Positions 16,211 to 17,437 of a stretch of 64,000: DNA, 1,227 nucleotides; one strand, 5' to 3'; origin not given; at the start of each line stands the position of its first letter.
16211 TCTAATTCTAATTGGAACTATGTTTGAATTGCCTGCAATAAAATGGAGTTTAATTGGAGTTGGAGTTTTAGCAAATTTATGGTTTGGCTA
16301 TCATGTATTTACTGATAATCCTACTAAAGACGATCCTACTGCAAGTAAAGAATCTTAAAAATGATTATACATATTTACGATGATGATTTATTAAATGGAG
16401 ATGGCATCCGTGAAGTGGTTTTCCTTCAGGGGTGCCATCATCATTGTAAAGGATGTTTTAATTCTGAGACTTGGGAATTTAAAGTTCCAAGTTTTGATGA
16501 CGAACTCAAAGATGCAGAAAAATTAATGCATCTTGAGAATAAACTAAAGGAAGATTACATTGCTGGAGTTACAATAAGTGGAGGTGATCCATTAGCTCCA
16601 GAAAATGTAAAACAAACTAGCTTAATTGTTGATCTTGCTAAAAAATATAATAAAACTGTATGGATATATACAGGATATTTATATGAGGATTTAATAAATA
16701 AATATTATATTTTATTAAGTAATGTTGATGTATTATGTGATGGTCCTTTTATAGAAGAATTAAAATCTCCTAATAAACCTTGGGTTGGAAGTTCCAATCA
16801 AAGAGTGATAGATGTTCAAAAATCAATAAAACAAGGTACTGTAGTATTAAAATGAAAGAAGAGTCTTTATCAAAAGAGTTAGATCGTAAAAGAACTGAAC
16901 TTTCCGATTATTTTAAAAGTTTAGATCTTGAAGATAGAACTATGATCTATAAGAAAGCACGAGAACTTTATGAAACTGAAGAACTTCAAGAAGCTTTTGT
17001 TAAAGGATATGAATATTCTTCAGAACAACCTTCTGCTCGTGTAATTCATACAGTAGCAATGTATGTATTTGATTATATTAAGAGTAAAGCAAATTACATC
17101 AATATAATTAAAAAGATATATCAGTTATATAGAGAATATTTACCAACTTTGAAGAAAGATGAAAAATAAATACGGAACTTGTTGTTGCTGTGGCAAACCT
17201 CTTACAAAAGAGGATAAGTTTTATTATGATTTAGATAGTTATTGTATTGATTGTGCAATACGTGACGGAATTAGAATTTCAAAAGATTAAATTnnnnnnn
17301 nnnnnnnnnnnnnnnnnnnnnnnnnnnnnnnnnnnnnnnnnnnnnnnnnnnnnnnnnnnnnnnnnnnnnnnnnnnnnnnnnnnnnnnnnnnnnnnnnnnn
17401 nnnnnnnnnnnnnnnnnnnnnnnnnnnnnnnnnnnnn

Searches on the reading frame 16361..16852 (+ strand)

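Call 3: search_protein_families(library=pfam, proteins=[window:16361-16852:+], max_evalue=0.01)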
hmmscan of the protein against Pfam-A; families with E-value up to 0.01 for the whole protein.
window:16361-16852:+ (164 aa): 2 families
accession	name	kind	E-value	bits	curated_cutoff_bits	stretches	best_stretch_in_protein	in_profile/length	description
PF13353.11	Fer4_12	-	2.1e-38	132.2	22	1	11-150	1-137/137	4Fe-4S single cluster domain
PF04055.27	Radical_SAM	-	1.5e-07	32.2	29.5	1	20-112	2-94/166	Radical SAM superfamily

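Call 4: search_protein_families(library=phrogs, proteins=[window:16361-16852:+], max_evalue=0.01)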
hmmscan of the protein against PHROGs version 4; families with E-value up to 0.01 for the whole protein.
window:16361-16852:+ (164 aa): 5 families
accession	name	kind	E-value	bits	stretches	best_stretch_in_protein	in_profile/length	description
phrog_626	-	DNA, RNA and nucleotide metabolism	3.4e-47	161.1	1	2-160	3-161/164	anaerobic ribonucleotide reductase small subunit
phrog_2076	-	moron, auxiliary metabolic gene and host takeover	1.3e-08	35.7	1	19-102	35-118/247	QueE-like radical SAM domain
phrog_20267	-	DNA, RNA and nucleotide metabolism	9.5e-06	26.3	1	103-149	2-45/61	anaerobic ribonucleoside reductase small subunit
phrog_13321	-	unknown function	0.0029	17.8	1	21-104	48-137/307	-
phrog_31524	-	unknown function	0.0099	16.5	0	19-107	7-80/190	-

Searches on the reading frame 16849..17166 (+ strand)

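Call 3: search_protein_families(library=pfam, proteins=[window:16849-17166:+], max_evalue=0.01)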
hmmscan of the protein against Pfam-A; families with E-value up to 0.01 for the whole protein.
window:16849-17166:+ (106 aa): 1 family
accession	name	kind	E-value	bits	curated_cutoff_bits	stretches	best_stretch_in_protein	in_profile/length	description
PF12612.13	TFCD_C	-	0.0095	16.2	22.4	0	14-97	41-134/187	Tubulin folding cofactor D C terminal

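Call 4: search_protein_families(library=phrogs, proteins=[window:16849-17166:+], max_evalue=0.01)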
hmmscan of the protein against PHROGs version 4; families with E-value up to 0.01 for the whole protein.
window:16849-17166:+ (106 aa): 1 family
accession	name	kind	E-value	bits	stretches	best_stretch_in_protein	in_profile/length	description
phrog_9989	-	unknown function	0.0015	19.6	1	26-95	16-86/99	-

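Call 79: search_protein_families(library=padloc, proteins=[window:16852-17166:+], max_evalue=0.01)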
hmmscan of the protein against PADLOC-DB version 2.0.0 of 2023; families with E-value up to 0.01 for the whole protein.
window:16852-17166:+ (105 aa): 1 family
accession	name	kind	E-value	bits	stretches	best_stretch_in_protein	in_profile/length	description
PDLC02702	Orf5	-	0.00038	17.4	1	24-97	192-261/543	Orf5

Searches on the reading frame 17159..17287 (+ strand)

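Call 3: search_protein_families(library=pfam, proteins=[window:17159-17287:+], max_evalue=0.01)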
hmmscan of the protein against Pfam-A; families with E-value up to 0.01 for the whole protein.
window:17159-17287:+ (43 aa): 1 family
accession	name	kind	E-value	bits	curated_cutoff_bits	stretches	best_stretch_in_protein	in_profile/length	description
PF19474.4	DUF6011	-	0.0011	18.9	26.6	1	5-18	8-21/37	Family of unknown function (DUF6011)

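Call 4: search_protein_families(library=phrogs, proteins=[window:17159-17287:+], max_evalue=0.01)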
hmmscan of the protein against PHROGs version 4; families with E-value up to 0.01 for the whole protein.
window:17159-17287:+ (43 aa): 0 families
